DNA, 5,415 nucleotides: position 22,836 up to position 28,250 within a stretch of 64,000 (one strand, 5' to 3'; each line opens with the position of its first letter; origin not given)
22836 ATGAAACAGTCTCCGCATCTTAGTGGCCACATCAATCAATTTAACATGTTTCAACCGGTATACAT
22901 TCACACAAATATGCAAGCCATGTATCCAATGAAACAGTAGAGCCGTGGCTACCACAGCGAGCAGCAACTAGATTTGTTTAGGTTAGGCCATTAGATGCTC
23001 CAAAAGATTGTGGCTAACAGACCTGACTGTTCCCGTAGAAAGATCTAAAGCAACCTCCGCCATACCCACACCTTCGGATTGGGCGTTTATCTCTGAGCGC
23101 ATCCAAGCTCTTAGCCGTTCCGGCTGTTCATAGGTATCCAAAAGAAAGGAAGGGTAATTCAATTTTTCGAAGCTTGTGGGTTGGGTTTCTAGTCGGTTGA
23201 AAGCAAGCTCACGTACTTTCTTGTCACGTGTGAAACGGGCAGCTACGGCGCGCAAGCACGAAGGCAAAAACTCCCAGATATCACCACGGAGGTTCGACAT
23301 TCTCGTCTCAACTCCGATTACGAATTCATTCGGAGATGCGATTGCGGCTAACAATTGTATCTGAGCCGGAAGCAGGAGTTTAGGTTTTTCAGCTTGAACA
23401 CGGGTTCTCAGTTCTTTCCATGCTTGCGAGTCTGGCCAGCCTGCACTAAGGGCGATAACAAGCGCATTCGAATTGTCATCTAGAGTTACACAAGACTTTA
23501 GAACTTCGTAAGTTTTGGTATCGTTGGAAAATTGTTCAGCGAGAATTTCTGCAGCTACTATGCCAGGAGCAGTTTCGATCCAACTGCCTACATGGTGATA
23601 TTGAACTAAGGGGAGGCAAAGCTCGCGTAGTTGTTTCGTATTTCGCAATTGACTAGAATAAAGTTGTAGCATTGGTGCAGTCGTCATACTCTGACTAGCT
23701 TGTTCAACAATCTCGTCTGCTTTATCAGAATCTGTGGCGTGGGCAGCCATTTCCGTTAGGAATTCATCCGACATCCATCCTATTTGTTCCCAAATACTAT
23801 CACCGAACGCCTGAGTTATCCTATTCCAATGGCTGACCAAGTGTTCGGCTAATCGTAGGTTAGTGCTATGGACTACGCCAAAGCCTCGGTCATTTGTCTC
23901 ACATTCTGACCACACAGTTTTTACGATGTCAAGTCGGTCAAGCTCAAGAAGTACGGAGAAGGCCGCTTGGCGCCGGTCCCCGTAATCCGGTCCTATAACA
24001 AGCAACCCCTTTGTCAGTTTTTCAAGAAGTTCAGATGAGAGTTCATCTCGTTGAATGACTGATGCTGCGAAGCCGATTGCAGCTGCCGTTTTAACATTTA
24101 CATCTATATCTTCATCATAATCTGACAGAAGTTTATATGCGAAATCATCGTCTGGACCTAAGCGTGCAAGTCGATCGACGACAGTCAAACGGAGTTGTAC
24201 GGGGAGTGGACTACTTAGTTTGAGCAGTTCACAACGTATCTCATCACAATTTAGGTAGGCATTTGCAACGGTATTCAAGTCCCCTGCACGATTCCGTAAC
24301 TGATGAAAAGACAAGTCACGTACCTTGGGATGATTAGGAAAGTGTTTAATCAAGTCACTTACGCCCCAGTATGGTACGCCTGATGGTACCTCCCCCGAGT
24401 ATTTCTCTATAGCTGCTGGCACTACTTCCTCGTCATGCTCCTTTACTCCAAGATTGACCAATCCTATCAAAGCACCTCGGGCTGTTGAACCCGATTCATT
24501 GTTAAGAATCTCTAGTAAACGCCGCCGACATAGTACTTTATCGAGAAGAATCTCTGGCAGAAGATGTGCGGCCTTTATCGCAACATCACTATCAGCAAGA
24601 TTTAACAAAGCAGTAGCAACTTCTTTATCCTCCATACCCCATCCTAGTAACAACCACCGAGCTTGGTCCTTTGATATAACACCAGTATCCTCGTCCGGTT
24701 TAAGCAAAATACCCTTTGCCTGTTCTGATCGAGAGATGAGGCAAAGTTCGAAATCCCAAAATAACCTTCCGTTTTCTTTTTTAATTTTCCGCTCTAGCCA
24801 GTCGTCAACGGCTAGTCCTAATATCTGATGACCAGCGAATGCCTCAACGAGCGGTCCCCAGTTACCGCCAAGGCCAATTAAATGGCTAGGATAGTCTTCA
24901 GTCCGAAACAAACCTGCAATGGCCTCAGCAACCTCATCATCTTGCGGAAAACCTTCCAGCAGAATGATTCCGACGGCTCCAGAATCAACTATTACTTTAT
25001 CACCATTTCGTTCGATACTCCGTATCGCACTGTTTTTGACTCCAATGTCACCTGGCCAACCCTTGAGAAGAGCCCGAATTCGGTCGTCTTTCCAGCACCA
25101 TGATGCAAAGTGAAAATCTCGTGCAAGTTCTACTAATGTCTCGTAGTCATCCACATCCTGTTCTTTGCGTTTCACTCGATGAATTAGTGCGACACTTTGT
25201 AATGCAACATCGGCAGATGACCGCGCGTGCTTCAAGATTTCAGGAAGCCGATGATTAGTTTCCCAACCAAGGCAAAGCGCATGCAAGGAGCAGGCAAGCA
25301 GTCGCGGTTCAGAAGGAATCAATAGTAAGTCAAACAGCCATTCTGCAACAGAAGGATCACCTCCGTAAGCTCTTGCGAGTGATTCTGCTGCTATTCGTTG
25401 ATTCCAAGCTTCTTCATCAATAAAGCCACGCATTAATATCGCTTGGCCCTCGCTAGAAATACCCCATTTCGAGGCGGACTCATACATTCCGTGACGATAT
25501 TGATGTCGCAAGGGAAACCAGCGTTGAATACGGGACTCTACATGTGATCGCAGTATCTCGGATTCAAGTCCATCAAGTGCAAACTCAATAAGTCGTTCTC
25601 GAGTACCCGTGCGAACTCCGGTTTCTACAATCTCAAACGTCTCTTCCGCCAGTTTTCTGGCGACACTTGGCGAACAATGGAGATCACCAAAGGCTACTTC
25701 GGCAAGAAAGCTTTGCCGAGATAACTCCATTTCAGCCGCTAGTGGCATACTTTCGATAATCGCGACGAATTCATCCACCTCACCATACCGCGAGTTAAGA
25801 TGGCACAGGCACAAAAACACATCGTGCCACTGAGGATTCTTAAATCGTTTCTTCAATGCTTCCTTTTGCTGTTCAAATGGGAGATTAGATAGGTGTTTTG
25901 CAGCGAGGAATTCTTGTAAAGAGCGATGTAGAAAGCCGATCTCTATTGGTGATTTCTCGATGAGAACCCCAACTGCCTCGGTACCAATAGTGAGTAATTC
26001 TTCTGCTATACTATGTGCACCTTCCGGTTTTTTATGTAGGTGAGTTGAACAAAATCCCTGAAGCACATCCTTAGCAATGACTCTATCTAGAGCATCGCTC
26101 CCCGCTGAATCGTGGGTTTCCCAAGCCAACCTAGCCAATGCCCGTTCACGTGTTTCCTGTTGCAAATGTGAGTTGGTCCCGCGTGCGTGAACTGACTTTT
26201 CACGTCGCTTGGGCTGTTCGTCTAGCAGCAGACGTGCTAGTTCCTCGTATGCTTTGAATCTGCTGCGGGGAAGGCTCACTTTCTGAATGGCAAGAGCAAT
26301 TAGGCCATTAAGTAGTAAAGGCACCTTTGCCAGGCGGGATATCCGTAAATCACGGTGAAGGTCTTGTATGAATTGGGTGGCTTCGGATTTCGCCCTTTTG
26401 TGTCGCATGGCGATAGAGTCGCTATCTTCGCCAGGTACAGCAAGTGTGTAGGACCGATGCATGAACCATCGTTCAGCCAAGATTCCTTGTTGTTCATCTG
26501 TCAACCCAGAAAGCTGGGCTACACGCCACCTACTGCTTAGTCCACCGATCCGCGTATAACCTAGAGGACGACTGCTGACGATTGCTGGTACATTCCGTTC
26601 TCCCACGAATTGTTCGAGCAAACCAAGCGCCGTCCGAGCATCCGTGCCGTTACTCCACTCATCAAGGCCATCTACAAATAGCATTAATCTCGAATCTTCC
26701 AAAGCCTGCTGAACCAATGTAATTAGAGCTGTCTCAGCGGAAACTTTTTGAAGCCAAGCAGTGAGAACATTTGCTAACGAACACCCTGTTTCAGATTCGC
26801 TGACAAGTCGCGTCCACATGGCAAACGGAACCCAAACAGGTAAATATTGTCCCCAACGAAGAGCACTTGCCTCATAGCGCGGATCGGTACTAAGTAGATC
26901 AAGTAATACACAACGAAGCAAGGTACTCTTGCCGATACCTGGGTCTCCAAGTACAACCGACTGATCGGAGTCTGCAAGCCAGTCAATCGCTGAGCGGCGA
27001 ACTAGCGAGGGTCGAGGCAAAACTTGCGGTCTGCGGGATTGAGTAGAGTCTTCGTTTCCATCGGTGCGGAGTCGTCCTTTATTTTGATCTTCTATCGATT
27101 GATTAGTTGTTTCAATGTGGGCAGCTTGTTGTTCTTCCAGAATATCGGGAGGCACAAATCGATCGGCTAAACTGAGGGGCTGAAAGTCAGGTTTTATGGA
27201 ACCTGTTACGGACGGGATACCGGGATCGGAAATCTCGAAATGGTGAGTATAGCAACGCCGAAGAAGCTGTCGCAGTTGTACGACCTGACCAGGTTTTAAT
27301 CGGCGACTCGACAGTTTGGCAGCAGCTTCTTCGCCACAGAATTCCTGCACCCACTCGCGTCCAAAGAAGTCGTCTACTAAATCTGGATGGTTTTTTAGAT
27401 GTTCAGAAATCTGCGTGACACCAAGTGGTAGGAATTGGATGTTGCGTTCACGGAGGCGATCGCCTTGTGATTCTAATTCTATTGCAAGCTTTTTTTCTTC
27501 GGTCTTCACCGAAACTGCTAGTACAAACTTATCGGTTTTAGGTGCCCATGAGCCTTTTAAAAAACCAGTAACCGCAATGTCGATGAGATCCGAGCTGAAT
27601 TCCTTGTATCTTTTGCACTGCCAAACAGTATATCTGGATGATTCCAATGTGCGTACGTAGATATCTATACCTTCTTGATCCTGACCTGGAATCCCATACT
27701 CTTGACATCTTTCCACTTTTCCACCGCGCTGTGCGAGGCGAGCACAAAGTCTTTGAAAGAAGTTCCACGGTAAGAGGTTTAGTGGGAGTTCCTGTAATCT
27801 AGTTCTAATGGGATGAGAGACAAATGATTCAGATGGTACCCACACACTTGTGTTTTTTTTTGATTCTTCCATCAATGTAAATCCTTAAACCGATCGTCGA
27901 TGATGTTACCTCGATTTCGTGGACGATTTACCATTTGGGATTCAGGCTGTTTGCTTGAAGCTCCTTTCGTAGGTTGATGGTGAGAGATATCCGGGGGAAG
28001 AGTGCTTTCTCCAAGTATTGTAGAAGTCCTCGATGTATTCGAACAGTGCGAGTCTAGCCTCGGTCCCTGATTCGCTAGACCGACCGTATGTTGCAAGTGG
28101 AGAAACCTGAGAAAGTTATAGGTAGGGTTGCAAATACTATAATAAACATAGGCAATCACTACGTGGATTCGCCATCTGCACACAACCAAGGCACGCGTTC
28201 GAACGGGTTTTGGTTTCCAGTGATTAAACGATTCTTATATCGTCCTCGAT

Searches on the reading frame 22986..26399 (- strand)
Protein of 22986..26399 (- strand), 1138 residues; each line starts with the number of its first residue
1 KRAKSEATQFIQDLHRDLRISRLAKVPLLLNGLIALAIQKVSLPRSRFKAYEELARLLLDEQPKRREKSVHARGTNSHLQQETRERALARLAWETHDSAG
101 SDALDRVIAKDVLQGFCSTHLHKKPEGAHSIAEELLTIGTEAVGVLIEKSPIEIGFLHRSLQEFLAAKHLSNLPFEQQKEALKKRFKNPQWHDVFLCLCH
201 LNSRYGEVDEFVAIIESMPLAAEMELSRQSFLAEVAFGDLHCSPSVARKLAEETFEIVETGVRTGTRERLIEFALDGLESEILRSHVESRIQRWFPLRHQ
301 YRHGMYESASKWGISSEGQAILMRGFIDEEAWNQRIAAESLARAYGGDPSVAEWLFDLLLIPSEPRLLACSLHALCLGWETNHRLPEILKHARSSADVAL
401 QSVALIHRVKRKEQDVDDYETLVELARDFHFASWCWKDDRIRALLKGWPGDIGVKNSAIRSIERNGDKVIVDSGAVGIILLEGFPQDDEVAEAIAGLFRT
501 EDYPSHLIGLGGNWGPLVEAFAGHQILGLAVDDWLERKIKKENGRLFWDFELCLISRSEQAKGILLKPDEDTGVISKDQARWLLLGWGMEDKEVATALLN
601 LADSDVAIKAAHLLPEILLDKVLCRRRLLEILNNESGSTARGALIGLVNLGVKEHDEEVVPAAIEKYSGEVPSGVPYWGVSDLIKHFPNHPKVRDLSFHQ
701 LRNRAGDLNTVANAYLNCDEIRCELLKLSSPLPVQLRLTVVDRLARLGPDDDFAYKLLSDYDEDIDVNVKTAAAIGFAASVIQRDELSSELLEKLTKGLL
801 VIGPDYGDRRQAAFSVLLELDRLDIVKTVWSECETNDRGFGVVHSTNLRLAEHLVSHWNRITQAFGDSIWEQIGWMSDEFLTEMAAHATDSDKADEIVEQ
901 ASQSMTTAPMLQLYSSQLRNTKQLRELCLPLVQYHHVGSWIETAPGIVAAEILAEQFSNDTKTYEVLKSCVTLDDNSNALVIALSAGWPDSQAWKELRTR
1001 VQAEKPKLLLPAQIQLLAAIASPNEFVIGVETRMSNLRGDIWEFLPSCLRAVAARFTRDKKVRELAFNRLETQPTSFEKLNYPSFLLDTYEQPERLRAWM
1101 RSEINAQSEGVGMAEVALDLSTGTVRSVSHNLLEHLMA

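Call 55: search_protein_families(library=pfam, proteins=[window:22986-26399:-], max_evalue=1)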
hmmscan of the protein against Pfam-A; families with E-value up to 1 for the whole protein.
window:22986-26399:- (1138 aa): 0 families

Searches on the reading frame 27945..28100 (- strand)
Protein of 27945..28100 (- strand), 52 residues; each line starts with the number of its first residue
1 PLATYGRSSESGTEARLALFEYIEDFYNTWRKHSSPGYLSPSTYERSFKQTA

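Call 55: search_protein_families(library=pfam, proteins=[window:27945-28100:-], max_evalue=1)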
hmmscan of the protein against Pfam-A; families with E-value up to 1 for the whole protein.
window:27945-28100:- (52 aa): 2 families
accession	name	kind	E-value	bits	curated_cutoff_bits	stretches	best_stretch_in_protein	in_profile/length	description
PF13333.12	rve_2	-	1e-06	29.2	22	1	6-46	14-53/56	Integrase core domain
PF13683.12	rve_3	-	0.00019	21.5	26.5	1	9-41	36-67/67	Integrase core domain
